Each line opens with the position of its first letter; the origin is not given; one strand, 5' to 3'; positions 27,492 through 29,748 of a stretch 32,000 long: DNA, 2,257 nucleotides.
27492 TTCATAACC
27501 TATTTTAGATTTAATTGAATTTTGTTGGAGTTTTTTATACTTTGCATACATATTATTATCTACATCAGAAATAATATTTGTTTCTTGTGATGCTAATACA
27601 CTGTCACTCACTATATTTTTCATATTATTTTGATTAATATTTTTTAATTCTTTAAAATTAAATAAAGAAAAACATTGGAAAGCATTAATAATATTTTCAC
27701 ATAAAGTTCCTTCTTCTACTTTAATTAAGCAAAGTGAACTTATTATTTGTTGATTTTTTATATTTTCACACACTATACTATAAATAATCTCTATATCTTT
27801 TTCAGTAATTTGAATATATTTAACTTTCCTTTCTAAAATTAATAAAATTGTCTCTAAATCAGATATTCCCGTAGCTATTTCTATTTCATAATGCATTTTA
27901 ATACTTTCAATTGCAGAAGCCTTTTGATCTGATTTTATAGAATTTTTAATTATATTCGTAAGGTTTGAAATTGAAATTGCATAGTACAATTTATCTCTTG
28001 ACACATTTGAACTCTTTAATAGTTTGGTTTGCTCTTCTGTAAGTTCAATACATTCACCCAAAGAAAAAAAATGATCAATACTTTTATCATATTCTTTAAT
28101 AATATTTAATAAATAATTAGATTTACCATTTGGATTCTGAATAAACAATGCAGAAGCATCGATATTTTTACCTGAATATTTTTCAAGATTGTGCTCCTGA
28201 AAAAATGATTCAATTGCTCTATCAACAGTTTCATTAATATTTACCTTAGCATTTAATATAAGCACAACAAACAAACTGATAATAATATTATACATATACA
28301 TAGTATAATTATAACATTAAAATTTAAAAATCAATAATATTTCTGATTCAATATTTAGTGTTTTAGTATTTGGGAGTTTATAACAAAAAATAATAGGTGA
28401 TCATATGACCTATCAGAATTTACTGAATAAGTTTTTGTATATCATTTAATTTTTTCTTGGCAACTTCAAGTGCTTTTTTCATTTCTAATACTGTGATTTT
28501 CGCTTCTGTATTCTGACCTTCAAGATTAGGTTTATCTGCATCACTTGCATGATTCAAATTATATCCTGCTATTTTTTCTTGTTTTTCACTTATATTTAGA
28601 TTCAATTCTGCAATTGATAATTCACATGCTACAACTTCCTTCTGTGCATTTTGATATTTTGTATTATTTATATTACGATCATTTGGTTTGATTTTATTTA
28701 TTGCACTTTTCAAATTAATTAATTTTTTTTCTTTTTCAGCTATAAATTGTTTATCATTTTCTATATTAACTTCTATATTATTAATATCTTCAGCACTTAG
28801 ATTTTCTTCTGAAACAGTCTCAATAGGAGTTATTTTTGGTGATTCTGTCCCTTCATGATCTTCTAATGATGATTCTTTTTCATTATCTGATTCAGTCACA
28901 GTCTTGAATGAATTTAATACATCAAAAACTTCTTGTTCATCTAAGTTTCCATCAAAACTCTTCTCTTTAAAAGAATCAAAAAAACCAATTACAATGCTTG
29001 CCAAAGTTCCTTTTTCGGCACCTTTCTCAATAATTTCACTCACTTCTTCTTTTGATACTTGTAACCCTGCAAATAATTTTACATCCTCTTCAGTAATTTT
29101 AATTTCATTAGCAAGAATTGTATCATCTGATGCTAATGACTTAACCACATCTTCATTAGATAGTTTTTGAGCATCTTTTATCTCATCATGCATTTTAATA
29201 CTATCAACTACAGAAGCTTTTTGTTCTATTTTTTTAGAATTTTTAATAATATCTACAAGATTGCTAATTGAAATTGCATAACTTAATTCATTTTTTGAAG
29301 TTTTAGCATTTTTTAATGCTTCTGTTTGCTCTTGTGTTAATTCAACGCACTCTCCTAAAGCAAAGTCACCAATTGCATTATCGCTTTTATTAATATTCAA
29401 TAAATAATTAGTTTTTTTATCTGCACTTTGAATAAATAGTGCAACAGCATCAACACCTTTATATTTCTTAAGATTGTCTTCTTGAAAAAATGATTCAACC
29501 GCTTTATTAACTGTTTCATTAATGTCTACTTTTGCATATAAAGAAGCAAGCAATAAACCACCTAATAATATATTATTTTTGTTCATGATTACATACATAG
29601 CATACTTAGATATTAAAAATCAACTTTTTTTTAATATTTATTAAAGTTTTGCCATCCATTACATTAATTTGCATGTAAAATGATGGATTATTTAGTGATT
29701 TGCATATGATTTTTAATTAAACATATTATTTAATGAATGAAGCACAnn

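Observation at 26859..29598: Tandem exported paralogs sharing a novel N-terminal module of about 215 aa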

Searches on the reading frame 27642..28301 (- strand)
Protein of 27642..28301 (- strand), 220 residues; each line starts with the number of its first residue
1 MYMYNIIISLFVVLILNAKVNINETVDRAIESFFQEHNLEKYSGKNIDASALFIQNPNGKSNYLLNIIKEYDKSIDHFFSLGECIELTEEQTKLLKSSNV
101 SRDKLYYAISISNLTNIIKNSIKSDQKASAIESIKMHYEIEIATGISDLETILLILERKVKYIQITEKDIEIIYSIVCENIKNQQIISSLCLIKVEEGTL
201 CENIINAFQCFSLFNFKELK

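Call 9: find_homologous_proteins(query=A1, max_evalue=0.01)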
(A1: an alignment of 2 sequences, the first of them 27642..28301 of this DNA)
Query A1 (2 sequences): 7675 candidates shared short words with the query, none scored E <= 0.01.

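Call 10: find_related_loci(query=A1, collection=genome_contigs, flank=10000)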
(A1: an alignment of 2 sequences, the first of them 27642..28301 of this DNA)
Query A1 (220 aa) in genome_contigs; peptide patterns used: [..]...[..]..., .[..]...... (x = any residue, [..] = any of these).
132 stretches matched a pattern, but none encodes a relative of the query by tblastn (E <= 1e-3).

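Call 17: search_protein_representatives(alignment_id=A1)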
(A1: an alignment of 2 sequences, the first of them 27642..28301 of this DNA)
Query: 2 sequences, 228 profile positions. Proteins with E-value up to 0.001 (for the whole library): 2; up to 1e-10: 2; up to 1e-30: 2. The best 2 are listed.
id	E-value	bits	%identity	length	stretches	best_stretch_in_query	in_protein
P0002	7.4e-118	408.5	-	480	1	5-228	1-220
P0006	1.7e-111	387.7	-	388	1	5-228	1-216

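Call 40: find_homologous_proteins(query=A3, max_evalue=10)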
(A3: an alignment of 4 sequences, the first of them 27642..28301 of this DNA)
Query A3 (4 sequences): 8000 candidates shared short words with the query, none scored E <= 10.

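Call 51: search_solved_structures(query=A3, max_evalue=10)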
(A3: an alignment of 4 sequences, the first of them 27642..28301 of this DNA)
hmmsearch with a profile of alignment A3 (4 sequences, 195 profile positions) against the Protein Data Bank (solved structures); distinct sequences matched with E-value up to 10: 2.
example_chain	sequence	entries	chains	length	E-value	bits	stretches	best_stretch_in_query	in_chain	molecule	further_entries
3vgp_A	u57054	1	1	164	0.63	13.2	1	36-73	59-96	Transmembrane oligosaccharyl transferase, putative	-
2fbi_A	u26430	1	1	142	0.95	12.6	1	137-180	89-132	probable transcriptional regulator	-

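Call 52: search_protein_families(library=pfam, alignment_id=A3, max_evalue=10)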
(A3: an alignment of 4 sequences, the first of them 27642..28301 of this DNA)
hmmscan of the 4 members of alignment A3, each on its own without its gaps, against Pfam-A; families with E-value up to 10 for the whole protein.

A. member 1, window:27642-28301:- (220 aa): 2 families
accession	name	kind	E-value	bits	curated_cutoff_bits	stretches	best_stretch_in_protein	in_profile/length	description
PF00794.24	PI3K_rbd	-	0.038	14.6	22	1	18-87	32-99/106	PI3-kinase family, ras-binding domain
PF25773.1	TPR_ANAPC2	-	0.11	12.9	27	1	62-98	22-58/111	ANAPC2-like, TPR repeats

B. families by the number of members that match (of 4 scanned): 8 families
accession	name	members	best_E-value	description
PF23707.1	P116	1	0.00062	P116-like protein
PF14434.11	Imm6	1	0.0084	Immunity protein Imm6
PF17008.10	DUF5088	1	0.013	Domain of unknown function (DUF5088)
PF11186.13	DUF2972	1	0.021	Protein of unknown function (DUF2972)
PF00794.24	PI3K_rbd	1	0.038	PI3-kinase family, ras-binding domain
PF06037.17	DUF922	1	0.092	Bacterial protein of unknown function (DUF922)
PF25773.1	TPR_ANAPC2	1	0.11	ANAPC2-like, TPR repeats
PF07901.16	DUF1672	1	0.7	Protein of unknown function (DUF1672)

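Call 60: find_related_loci(query=A1, collection=metagenome_contigs, flank=5000)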
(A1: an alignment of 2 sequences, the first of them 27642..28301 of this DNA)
Query A1 (220 aa) in metagenome_contigs; peptide patterns used: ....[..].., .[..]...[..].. (x = any residue, [..] = any of these).
433 stretches matched a pattern, but none encodes a relative of the query by tblastn (E <= 1e-3).

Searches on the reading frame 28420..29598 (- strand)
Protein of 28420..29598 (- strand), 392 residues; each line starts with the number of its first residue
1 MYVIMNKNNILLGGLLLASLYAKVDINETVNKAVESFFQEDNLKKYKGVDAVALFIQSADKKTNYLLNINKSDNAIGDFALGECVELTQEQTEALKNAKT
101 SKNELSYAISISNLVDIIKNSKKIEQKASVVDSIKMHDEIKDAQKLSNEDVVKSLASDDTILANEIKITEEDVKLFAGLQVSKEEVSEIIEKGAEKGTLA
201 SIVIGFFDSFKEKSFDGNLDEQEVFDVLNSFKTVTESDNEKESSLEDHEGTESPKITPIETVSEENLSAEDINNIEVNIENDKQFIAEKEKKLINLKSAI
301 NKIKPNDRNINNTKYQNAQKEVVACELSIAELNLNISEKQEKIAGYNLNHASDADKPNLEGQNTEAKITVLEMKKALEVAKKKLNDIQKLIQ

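Call 5: search_protein_families(library=pfam, proteins=[window:28420-29598:-], max_evalue=0.1)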
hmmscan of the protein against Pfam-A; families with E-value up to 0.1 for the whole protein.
window:28420-29598:- (392 aa): 0 families

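Call 6: search_protein_families(library=ncbifam, proteins=[window:28420-29598:-], max_evalue=0.1)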
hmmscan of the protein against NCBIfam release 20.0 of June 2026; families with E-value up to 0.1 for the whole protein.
window:28420-29598:- (392 aa): 0 families

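Call 14: find_encoding_contigs(protein=window:28420-29598:-, flank=10000)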
Protein window:28420-29598:- (392 aa): 1 contig read that carries it; 1 place shown.
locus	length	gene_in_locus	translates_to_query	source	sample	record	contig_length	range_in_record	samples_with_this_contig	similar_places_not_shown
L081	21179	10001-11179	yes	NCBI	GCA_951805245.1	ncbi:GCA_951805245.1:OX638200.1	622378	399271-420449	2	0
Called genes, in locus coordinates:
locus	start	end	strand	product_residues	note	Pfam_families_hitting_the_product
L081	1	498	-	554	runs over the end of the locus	PF00390:malic, PF03949:Malic_M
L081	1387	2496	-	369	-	PF00712:DNA_pol3_beta, PF02767:DNA_pol3_beta_2, PF02768:DNA_pol3_beta_3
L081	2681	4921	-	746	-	-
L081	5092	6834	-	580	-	PF00664:ABC_membrane, PF00005:ABC_tran, PF02463:SMC_N (faint)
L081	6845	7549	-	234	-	PF08032:SpoU_sub_bind (weak), PF00588:SpoU_methylase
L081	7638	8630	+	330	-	PF00579:tRNA-synt_1b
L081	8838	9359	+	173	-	PF01066:CDP-OH_P_transf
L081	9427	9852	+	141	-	PF00692:dUTPase, PF22769:DCD (weak)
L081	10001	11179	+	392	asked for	-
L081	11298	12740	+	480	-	-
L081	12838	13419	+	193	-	PF00398:RrnaAD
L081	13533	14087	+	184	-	PF00398:RrnaAD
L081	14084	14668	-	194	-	-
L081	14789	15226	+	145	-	-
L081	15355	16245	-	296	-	-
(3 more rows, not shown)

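Call 16: list_cluster_members(proteins=[window:28420-29598:-, window:26859-28301:-, window:29747-30172:-, window:30969-31961:-, window:19525-22026:-, window:10183-13929:-])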
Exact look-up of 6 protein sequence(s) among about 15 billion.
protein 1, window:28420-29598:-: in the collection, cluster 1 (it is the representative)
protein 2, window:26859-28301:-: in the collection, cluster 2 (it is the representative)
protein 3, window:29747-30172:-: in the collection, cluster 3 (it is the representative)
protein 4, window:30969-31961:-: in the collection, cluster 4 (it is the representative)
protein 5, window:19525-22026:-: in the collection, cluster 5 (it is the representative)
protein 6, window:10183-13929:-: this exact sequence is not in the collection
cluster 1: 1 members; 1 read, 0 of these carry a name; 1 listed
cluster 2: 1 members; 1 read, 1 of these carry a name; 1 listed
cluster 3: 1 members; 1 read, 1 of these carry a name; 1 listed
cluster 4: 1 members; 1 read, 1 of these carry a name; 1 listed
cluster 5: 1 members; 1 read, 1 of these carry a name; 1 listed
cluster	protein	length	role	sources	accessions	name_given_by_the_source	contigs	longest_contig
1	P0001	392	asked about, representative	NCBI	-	-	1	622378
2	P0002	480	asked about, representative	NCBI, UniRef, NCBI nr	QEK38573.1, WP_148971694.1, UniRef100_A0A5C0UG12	hypothetical protein [Candidatus Cytomitobacter primus] | Uncharacterized protein n=1 Tax=Candidatus Cytomitobacter primus TaxID=2066024 ...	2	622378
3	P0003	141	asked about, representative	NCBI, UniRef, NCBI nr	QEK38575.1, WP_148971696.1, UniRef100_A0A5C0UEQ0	dUTP diphosphatase [Candidatus Cytomitobacter primus] | dUTP diphosphatase n=1 Tax=Candidatus Cytomitobacter primus TaxID=2066024 ...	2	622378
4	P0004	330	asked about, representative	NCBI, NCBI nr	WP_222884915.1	tryptophan--tRNA ligase [Candidatus Cytomitobacter primus]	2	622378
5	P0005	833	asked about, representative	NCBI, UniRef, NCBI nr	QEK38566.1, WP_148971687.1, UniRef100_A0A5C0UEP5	hypothetical protein [Candidatus Cytomitobacter primus] | Uncharacterized protein n=1 Tax=Candidatus Cytomitobacter primus TaxID=2066024 ...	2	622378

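Call 28: predict_structure(protein=window:28420-29598:-)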
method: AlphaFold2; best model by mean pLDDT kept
length: 392 residues; sequences in the alignment: 1
mean_pLDDT: 49.7   pTM: 0.35
mean pLDDT of the five models: 49.7, 47.9, 47.1, 45.1, 43.7
residues with pLDDT >= 90: 1; 70-90: 107; 50-70: 33; < 50: 251
segments of 3 or more residues with pLDDT < 50: 1-53, 55-63, 69-87, 96-262
pLDDT, mean of each block of 10 residues (from residue 1): 32 31 36 43 40 46 48 37 48 46 30 30 26 26 30 30 29 33 40 35 34 33 35 31 33 37 64 86 86 85 76 77 79 83 86 84 74 69 66 60
secondary structure, 60 per line:
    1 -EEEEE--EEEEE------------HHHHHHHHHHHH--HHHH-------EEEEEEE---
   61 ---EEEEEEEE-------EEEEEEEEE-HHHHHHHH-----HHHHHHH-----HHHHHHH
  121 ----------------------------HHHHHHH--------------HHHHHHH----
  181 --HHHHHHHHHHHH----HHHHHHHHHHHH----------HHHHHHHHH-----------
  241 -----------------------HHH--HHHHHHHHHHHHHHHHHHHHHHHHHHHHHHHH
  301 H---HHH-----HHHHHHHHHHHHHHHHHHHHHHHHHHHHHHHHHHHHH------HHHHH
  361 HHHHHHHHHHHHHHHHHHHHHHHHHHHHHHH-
elements in order: E2-6 E9-13 H26-37 H40-43 E51-57 E64-71 E79-87 H89-96 H102-108 H114-120 H149-155 H170-176 H183-194 H199-210 H221-229 H269-301 H313-349 H356-391

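Call 53: search_protein_families(library=pfam, proteins=[window:28420-29598:-], max_evalue=0.05)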
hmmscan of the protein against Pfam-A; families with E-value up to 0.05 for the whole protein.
window:28420-29598:- (392 aa): 0 families

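Call 54: fold_search(model_id=the predicted structure, library=pdb)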
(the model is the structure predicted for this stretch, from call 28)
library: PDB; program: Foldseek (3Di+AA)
matches with E <= 10: 715; with E <= 0.001: 0
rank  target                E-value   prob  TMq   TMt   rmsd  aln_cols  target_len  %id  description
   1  4gfc_A                6.9e-02  0.69  0.08  0.18  14.3       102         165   11  N-terminal coiled-coil dimer of C.elegans SAS-6, crystal form B (released 2013-06-19)
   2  4ckn_D                7.3e-02  0.47  0.09  0.18  14.1       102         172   11  Structure of an N-terminal fragment of Leishmania SAS-6 containing parts of its coiled coil domain, F257E mutant (released 2014-03-05)
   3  4ckn_A                8.1e-02  0.51  0.09  0.17  14.6       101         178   11  Structure of an N-terminal fragment of Leishmania SAS-6 containing parts of its coiled coil domain, F257E mutant (released 2014-03-05)
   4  5m37_B                9.5e-02  0.94  0.13  0.21  15.8       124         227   17  The molecular tweezer CLR01 stabilizes a disordered protein-protein interface (released 2017-11-15)
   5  4rpa_A                1.6e-01  0.69  0.15  0.19   6.2       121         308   12  Crystal structure of inorganic pyrophosphatase from Staphylococcus aureus in complex with Mn2+ (released 2015-01-21)
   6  2ywq_C                1.6e-01  0.30  0.09  0.26   7.7        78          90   17  Crystal structure of Thermus thermophilus Protein Y N-terminal domain (released 2008-04-15)
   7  6fnb_B                1.8e-01  0.87  0.13  0.21  15.8       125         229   17  Mono- and bivalent 14-3-3 inhibitors for characterizing supramolecular lysine-PEG interactions in proteins (released 2018-07-04)
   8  8we2_A                2.2e-01  0.84  0.12  0.21  15.7       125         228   17  14-3-3 zeta complexed with S609 phosphorylated peptide derived from GPIb alpha cytoplasmic domain (released 2024-09-25)
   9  4gsk_A                2.4e-01  0.54  0.11  0.08   5.7        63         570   16  Crystal structure of an Atg7-Atg10 crosslinked complex (released 2012-11-14)
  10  5ok9_A                2.6e-01  0.82  0.13  0.20  15.8       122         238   16  CH1 chimera of human 14-3-3 sigma with the HSPB6 phosphopeptide in a conformation with swapped phosphopeptides (released 2017-10-11)
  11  7d62_B                2.8e-01  0.85  0.16  0.20   6.6       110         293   13  pGpG-specific phosphodiesterase - PggH from Vibrio cholrae (released 2020-10-28)
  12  6yr5_B                2.8e-01  0.82  0.13  0.21  15.8       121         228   17  14-3-3 sigma in complex with hDMX-367 peptide (released 2021-11-03)
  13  5cs4_B                2.8e-01  0.66  0.14  0.15   7.7       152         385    9  Crystal structure of domains AC3-AC5 of yeast acetyl-CoA carboxylase (released 2015-10-28)
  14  5cs4_A                3.1e-01  0.77  0.15  0.14   8.1        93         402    9  Crystal structure of domains AC3-AC5 of yeast acetyl-CoA carboxylase (released 2015-10-28)
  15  8vyq_B                3.2e-01  0.75  0.12  0.21  15.7       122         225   17  Cryo-EM Structure of the BRAF V600K monomer (released 2025-05-28)
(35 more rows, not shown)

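Call 66: search_protein_families(library=padloc, proteins=[window:28420-29598:-], max_evalue=0.1)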
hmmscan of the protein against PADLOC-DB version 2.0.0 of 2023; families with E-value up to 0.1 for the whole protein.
window:28420-29598:- (392 aa): 1 family
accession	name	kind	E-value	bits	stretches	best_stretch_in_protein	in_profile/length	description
PDLC04279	PDC-M02A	-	0.0021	16.1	1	67-124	49-104/179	-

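Call 67: search_protein_families(library=phrogs, proteins=[window:28420-29598:-], max_evalue=0.1)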
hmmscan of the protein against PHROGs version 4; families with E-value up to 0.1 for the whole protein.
window:28420-29598:- (392 aa): 0 families

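Call 77: search_dna_similar(query=window:28420-29598:-, collection=plasmids, mode=protein, max_evalue=0.01, max_rows=10)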
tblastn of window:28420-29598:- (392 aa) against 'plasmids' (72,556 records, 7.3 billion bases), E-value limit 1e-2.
No match.
